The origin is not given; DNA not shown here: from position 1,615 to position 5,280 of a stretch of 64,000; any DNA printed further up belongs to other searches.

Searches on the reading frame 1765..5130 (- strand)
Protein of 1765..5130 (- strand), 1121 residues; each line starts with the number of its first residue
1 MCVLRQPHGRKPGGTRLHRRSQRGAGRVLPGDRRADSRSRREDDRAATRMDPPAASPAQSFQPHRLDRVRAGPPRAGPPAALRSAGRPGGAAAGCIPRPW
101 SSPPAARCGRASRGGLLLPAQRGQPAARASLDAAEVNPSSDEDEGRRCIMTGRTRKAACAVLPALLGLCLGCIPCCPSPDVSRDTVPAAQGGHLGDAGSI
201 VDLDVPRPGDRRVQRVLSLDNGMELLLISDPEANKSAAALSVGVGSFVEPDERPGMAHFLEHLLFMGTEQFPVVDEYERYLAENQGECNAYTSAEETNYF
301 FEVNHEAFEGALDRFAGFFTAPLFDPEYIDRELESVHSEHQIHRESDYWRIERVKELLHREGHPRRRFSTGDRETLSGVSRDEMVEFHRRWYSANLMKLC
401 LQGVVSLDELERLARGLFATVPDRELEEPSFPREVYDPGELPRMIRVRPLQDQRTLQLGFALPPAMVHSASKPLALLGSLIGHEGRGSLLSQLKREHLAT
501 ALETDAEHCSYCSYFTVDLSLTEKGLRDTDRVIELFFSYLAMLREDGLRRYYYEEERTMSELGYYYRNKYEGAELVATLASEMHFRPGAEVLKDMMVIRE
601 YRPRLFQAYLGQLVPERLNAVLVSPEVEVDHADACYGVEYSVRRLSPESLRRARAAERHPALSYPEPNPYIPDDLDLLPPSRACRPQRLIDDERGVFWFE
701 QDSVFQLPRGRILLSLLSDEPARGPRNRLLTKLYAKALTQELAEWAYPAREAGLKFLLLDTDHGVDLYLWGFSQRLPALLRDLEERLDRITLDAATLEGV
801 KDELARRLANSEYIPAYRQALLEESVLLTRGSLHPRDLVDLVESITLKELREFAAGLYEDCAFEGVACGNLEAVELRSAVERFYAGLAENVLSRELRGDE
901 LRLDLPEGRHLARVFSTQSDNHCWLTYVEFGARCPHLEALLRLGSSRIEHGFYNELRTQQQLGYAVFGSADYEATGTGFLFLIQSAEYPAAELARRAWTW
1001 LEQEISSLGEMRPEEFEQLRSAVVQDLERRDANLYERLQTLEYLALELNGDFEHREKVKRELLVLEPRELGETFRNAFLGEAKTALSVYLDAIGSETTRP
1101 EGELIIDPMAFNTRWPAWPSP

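Call 93: search_protein_families(library=pfam, proteins=[window:1765-5130:-], max_evalue=0.00001)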
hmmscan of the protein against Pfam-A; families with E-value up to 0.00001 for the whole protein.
window:1765-5130:- (1121 aa): 4 families
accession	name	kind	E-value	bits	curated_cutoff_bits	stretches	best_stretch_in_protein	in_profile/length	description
PF16187.10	Peptidase_M16_M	-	4.2e-56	190.6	29.7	1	565-839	2-282/284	Middle or third domain of peptidase_M16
PF05193.26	Peptidase_M16_C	-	3.5e-38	131.7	23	2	379-557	2-178/181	Peptidase M16 inactive domain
PF00675.25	Peptidase_M16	-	8.5e-35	120.3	22.3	1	226-356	3-143/149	Insulinase (Peptidase family M16)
PF22456.1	PqqF-like_C_4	-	9.4e-20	71.1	27.5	1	948-1040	6-98/100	PQQ synthase PqqF-like, C-terminal lobe domain 4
